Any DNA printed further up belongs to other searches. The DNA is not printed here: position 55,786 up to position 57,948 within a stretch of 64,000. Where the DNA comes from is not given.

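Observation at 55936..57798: Single-gene ATPase-Toprim (OLD / fused PARIS-like) candidate anti-phage system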

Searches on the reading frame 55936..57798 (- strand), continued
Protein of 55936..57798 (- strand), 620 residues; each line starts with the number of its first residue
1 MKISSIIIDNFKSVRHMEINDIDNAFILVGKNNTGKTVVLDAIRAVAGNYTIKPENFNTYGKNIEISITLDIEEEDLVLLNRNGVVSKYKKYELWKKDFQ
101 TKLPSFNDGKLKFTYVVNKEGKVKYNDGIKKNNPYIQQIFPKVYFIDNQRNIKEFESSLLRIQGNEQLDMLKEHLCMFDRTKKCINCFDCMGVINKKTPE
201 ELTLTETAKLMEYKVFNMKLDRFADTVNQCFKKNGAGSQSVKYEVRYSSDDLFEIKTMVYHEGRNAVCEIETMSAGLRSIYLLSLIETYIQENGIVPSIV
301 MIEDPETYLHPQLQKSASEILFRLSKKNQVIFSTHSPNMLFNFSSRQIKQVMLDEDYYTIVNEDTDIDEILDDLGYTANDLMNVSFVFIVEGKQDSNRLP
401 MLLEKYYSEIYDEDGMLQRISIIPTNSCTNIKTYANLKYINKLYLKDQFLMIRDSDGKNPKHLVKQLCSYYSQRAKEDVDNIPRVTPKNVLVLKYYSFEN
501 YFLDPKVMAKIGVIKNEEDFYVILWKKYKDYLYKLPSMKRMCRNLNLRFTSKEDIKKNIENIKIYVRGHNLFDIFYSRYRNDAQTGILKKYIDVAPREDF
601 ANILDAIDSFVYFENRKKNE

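Call 21: search_solved_structures(query=A2, max_evalue=0.01, show_alignments=3)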
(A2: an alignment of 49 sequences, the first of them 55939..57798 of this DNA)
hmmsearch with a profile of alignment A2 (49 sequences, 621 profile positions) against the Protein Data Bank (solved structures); distinct sequences matched with E-value up to 0.01: 44.
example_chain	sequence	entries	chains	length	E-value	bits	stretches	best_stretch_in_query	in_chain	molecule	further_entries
6p74_A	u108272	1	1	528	3e-19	72.5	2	213-354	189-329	Putative ATP-dependent endonuclease of the OLD family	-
8wy4_A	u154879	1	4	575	1.4e-15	60.5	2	217-401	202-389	Endonuclease GajA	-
8jq9_B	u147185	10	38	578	1.4e-15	60.4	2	217-401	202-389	Endonuclease GajA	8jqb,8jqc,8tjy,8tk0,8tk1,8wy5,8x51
8j4t_A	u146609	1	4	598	1.4e-15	60.4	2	217-401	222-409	Endonuclease GajA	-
9n69_A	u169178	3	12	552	7.1e-15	58.1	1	3-349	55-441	AAA family ATPase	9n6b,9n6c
8sm3_A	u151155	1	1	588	1e-14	57.6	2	218-401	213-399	Endonuclease GajA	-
8u7i_A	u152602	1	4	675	2.6e-14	56.2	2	218-400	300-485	Endonuclease GajA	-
8ee4_A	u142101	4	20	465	2e-13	53.3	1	1-358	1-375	PtuA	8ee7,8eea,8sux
9e8z_C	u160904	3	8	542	4.8e-11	45.4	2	206-348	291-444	Retron Ec83 probable ATPase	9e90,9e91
9o4a_A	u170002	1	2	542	9.8e-10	41.1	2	2-47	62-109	Retron Ec83 probable ATPase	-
22bu_B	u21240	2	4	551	4.9e-09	38.8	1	297-356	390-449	AAA family ATPase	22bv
9vh1_D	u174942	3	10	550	1e-08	37.8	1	294-361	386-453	Retron Ec78 probable ATPase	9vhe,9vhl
9vkz_A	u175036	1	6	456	1.1e-08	37.6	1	294-356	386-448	Retron Ec78 probable ATPase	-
22et_E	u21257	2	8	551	1.9e-08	36.9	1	297-356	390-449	PtuA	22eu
9kjx_B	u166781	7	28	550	2.7e-08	36.4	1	295-361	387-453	AAA family ATPase | Retron I-A effector PtuA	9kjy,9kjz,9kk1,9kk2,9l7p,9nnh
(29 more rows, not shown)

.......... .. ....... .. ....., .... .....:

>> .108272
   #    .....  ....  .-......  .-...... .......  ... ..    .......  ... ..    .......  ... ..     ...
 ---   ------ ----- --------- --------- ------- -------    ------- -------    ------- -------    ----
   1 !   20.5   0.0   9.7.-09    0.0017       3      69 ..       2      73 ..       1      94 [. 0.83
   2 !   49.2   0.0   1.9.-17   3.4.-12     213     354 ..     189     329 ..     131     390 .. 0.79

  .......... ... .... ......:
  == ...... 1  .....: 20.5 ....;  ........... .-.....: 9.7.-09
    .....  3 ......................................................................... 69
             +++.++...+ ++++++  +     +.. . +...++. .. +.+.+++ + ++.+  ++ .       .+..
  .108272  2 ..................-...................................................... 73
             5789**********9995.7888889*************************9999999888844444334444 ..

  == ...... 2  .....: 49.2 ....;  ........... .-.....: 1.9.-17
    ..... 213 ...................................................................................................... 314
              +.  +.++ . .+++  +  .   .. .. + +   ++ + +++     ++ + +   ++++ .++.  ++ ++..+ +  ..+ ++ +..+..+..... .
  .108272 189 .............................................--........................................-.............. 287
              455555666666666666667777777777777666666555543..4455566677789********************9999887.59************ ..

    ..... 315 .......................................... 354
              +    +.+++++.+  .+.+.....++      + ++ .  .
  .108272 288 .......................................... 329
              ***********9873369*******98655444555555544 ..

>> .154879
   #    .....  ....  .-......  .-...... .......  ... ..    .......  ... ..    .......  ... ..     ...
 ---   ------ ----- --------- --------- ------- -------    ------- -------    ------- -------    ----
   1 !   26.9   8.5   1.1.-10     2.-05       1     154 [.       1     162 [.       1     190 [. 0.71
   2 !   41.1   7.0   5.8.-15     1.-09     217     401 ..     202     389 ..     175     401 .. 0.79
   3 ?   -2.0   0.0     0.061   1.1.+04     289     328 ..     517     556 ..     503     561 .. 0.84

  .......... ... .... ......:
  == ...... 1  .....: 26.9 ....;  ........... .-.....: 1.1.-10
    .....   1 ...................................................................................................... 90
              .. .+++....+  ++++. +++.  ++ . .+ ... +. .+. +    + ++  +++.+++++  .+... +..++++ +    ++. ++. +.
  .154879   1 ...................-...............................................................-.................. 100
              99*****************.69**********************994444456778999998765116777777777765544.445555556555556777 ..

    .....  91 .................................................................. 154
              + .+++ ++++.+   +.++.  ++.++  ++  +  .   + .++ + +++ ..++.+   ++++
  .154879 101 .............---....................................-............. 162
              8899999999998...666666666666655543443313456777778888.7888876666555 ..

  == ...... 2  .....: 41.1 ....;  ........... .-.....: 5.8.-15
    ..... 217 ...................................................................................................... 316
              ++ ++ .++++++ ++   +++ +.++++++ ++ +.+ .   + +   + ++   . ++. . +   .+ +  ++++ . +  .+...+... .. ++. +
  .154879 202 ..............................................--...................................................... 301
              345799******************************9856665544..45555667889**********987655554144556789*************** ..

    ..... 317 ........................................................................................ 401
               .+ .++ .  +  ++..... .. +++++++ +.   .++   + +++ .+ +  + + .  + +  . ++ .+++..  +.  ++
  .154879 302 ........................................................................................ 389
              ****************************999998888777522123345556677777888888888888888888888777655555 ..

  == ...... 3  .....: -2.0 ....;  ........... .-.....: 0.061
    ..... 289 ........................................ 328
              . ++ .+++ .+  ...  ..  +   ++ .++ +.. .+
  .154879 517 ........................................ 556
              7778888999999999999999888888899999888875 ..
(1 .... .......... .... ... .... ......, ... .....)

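Call 25: predict_structure(alignment_id=A2)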
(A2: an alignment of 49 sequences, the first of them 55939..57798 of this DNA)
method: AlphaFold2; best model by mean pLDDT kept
length: 620 residues; sequences in the alignment: 49
mean_pLDDT: 81.2   pTM: 0.60
mean pLDDT of the five models: 81.2, 81.2, 79.7, 79.4, 77.3
residues with pLDDT >= 90: 209; 70-90: 296; 50-70: 97; < 50: 18
segments of 3 or more residues with pLDDT < 50: 161-173
pLDDT, mean of each block of 10 residues (from residue 1): 94 92 89 85 91 88 94 88 79 92 93 92 90 90 81 61 37 53 67 77 65 57 78 81 63 67 81 79 78 73 85 78 86 84 80 87 66 55 76 85 85 72 78 70 74 89 89 70 83 93 95 94 95 92 91 95 92 91 89 93 91 74
secondary structure, 60 per line:
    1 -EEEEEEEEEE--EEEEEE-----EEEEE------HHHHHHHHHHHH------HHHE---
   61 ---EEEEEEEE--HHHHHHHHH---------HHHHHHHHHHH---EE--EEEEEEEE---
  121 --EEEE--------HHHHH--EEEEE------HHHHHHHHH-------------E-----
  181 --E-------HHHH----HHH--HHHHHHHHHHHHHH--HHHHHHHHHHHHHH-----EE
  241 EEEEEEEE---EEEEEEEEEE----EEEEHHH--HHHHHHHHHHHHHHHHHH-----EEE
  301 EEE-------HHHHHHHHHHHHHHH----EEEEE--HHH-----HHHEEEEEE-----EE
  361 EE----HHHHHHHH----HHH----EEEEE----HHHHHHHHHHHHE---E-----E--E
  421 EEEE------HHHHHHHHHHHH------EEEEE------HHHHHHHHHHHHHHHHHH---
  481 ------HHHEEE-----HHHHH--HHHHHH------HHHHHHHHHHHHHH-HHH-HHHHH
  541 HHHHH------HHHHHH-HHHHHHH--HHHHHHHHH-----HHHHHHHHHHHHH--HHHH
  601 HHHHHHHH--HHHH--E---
elements in order: E2-11 E14-19 E25-29 H36-47 E64-71 H74-82 H92-102 E110-117 E123-126 H135-139 E142-146 H153-161 H191-194 H204-217 H220-233 E239-248 E252-261 E266-269 H275-292 E298-303 H311-325 E330-334 E348-353 E359-362 H367-374 E386-390 H395-406 E420-424 H431-442 E449-453 H460-477 E490-492 H498-502 H505-510 H517-530 H536-545 H552-557 H559-565 H568-576 H582-594 H597-608 H611-614

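Call 27: search_dna_similar(query=window:55939-57798:-, collection=phages, mode=protein, max_evalue=0.001, max_rows=15)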
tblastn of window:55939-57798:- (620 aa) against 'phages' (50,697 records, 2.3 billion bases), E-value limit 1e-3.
Records with a match: 1; places in all: 1; records where one place covers at least 80% of the query: 0.
Best place of each record, by identity: <60% 1.
By first word of the organism name: Bacteriophage 1.
By host as written in the record: - 1.
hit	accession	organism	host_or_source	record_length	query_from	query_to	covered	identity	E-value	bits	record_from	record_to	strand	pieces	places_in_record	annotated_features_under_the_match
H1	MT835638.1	Bacteriophage sp.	human fecal samples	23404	1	54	9%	43.6%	7e-4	49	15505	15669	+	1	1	record has no annotation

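Call 28: search_dna_similar(query=window:55939-57798:-, collection=plasmids, mode=protein, max_evalue=0.001, max_rows=15)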
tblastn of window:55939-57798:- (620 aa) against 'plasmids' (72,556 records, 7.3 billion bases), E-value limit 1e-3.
Records with a match: 24; places in all: 24; records where one place covers at least 80% of the query: 2.
Best place of each record, by identity: <60% 24.
By first word of the organism name: Ralstonia 5; Escherichia 4; Halorubrum 2; Pediococcus 2; [Eubacterium] 1; Lachnospira 1; Natrinema 1; Lactiplantibacillus 1; Halocatena 1; Vibrio 1; and 5 more.
By predicted mobility (MOB-suite, as given by PLSDB): non-mobilizable 15; conjugative 7; mobilizable 2.
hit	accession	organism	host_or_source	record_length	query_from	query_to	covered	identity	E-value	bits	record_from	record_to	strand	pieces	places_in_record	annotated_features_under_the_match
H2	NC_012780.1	[Eubacterium] eligens ATCC 27750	-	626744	1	617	100%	56.6%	0e+0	660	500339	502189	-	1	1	AAA family ATPase | DUF975 family protein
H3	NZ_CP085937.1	Lachnospira eligens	-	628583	1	617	100%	56.4%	0e+0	657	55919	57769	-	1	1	AAA family ATPase | DUF975 family protein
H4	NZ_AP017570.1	Halorubrum trapanicum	-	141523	269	519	40%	23.9%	2e-6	59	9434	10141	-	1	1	AAA family ATPase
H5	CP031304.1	Natrinema thermotolerans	Cell culture,Korean salt-fermented food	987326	269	519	40%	23.5%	1e-4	53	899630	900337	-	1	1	ATP-dependent endonuclease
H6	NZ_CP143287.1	Lactiplantibacillus plantarum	cell culture,Chinese fermented cereal ...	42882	275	497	36%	25.7%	2e-4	53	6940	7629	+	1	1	ATP-binding protein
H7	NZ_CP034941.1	Halorubrum ezzemoulense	Cell Culture,Hypersaline Lake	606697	298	511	35%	24.9%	2e-5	56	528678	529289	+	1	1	AAA family ATPase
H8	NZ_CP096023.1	Halocatena salina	cell culture,sediment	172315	269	502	38%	22.6%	2e-5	56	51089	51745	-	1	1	AAA family ATPase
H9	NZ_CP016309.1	Vibrio scophthalmi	Paralichthys olivaceus,cell culture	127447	219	399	29%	28.0%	3e-5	55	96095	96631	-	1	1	ATP-binding protein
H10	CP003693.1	Bacillus thuringiensis MC28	-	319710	298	466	27%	29.4%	8e-5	54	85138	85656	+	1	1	ATP-dependent endonuclease of the OLD family-like protein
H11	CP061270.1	Escherichia coli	Sheep,cell culture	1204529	276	404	21%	35.1%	7e-7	60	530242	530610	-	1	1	AAA family ATPase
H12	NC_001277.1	Pediococcus pentosaceus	-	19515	274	463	31%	23.3%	6e-4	51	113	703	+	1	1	none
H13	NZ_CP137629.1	Pediococcus pentosaceus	isolate,cucumber fermentation brine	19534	274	463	31%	23.3%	8e-4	50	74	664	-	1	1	none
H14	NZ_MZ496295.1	Paracoccus sp. (in: a-proteobacteria)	-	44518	298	460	26%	25.7%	7e-4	50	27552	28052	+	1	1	AAA family ATPase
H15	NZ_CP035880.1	Escherichia coli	Homo sapiens,stool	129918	215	358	23%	28.4%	4e-4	51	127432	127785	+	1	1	AAA family ATPase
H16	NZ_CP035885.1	Escherichia coli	Homo sapiens,stool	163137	215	358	23%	28.4%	4e-4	51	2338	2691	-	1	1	AAA family ATPase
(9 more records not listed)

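Call 29: get_annotated_region(hit=H2, flank=7000)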
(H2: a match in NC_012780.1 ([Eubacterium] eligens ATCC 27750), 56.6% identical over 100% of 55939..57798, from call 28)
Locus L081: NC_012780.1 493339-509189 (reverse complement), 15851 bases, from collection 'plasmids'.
description: [Eubacterium] eligens ATCC 27750 plasmid unnamed, complete sequence
organism: [Eubacterium] eligens ATCC 27750 (NCBI taxid 515620)
taxonomy: Bacteria; Bacillota; Clostridia; Lachnospirales; Lachnospiraceae; Lachnospira; Lachnospira eligens; [Eubacterium] eligens ATCC 27750
host: -; source: -; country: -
typing (MOB-suite, as given by PLSDB): non-mobilizable; replicon rep_cluster_238
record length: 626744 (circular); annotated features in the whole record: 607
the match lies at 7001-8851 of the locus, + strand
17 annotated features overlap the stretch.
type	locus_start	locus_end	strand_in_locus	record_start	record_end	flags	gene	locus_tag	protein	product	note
CDS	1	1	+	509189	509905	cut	-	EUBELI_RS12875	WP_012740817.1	DUF6198 family protein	-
CDS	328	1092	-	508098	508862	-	-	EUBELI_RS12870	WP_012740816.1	hypothetical protein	-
CDS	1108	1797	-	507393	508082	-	-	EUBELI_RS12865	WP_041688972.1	ABC transporter ATP-binding protein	-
CDS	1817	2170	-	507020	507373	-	-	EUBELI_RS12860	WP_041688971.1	GntR family transcriptional regulator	-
CDS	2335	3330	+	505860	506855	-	-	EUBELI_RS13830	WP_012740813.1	J domain-containing protein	GO:0006457 - protein folding [Evidence IEA]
CDS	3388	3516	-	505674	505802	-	-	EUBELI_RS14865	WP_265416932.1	hypothetical protein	-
CDS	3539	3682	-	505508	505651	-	-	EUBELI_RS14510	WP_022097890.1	hypothetical protein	-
CDS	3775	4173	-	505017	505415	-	-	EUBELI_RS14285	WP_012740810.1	hypothetical protein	-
CDS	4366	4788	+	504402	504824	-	-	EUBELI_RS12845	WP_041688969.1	hypothetical protein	-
CDS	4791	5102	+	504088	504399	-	-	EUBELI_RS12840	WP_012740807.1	hypothetical protein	-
CDS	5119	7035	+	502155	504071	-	-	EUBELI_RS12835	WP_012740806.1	DUF975 family protein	-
CDS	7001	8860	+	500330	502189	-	-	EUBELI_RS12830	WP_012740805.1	AAA family ATPase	-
CDS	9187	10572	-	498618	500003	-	-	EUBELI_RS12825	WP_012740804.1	GH1 family beta-glucosidase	GO:0030245 - cellulose catabolic process [Evidence IEA]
CDS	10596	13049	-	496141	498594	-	-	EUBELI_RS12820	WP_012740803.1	glycosyl transferase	-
CDS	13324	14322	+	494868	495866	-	-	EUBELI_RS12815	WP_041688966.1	LacI family DNA-binding transcriptional regulator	GO:0006351 - DNA-templated transcription [Evidence IEA]; GO:0045892 - negative regulation of DNA-templated ...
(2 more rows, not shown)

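Call 30: fold_search(model_id=the predicted structure, library=pdb)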
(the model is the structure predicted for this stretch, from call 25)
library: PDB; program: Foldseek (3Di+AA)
matches with E <= 10: 1274; with E <= 0.001: 278
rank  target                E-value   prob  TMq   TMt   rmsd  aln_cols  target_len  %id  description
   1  9lpa_B                2.5e-17  1.00  0.36  0.31  24.7       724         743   14  The cryo-EM structure of retron Eco8 in an active state (released 2025-11-19)
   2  6p74                  4.6e-17  1.00  0.35  0.42  20.3       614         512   15  OLD nuclease from Thermus Scotoductus (released 2020-01-29)
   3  9p4j_A                1.2e-16  1.00  0.32  0.28  25.6       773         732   15  The structure of Retron Eco8 in Apo state (released 2025-11-12)
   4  8u7i_A                5.4e-16  1.00  0.35  0.35  22.0       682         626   13  Structure of the phage immune evasion protein Gad1 bound to the Gabija GajAB complex (released 2023-11-22)
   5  9x94_J                7.1e-16  1.00  0.33  0.28  25.6       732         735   14  Apo Retron-Eco8 complex (released 2026-03-18)
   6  9x9b_B                8.0e-16  1.00  0.34  0.29  24.9       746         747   15  Retron-Eco8 complex with ATP-Mg2+ (released 2026-03-04)
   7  9lp9_B                8.9e-16  1.00  0.33  0.29  23.9       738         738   15  The cryo-EM structure of retron Eco8 in a standby state (released 2025-11-19)
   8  9x94_F                1.5e-15  1.00  0.33  0.28  25.3       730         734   15  Apo Retron-Eco8 complex (released 2026-03-18)
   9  8x5i_B                1.8e-15  1.00  0.34  0.37  21.3       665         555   14  Structure of ATP/Mg2+ bound Gabija GajA (released 2024-02-28)
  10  8x5i_D                3.9e-15  1.00  0.32  0.36  21.2       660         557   14  Structure of ATP/Mg2+ bound Gabija GajA (released 2024-02-28)
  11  8sm3_A                1.7e-14  1.00  0.32  0.36  20.9       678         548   14  Structure of Bacillus cereus VD045 Gabija GajA-GajB Complex (released 2023-11-22)
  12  5h68_A                6.7e-14  1.00  0.36  0.64  10.8       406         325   15  Crystal structure of an engaged dimer of the Geobacillus stearothermophilus SMC head domain (released 2017-03-15)
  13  5xns_A                9.8e-14  1.00  0.36  0.54  11.9       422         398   16  Crystal structure of the Smc head domain with an extended coiled coil bound to the C-terminal domain of ScpA derived f (released 2017-08-02)
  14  8eea_D                1.1e-13  1.00  0.35  0.45  14.8       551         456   13  Structure of E.coli Septu (PtuAB) complex (released 2023-12-27)
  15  6qj0                  1.8e-13  1.00  0.31  0.46  13.9       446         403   17  Crystal structure of the C. thermophilum condensin Smc2 ATPase head (crystal form II) (released 2019-07-03)
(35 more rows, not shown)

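Call 48: find_related_loci(query=A2, collection=viral_contigs, flank=6000)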
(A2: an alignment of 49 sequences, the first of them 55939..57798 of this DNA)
Query A2 (620 aa) in viral_contigs; peptide patterns used: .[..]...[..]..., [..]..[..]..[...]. (x = any residue, [..] = any of these).
89 stretches matched a pattern; 45 encode a relative of the query (tblastn E <= 1e-3); 45 distinct loci.
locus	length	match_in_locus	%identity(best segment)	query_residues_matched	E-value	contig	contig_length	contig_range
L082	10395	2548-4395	54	1-618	0e+0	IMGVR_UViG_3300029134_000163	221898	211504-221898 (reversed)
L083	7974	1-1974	30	1-617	7e-73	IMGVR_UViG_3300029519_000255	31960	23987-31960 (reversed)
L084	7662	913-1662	26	220-462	3e-15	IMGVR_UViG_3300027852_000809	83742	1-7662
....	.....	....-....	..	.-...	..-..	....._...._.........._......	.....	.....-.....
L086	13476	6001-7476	27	1-456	2e-12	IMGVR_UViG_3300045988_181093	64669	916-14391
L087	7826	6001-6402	29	271-400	3e-12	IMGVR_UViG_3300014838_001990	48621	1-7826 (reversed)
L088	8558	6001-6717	26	219-456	1e-13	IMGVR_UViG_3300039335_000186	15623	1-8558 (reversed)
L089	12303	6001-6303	34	298-392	2e-9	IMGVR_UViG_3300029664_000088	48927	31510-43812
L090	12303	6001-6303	34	298-392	2e-9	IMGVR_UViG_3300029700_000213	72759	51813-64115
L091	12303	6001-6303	34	298-392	4e-9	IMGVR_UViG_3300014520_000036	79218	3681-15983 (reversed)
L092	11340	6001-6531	27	270-437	2e-8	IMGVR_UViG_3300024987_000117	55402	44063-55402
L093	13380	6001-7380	27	2-437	3e-9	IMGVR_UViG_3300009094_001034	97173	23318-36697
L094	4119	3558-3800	28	290-370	2e-7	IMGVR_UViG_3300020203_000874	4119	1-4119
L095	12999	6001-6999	30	1-337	3e-7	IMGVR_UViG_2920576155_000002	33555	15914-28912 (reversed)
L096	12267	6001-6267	34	290-373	5e-7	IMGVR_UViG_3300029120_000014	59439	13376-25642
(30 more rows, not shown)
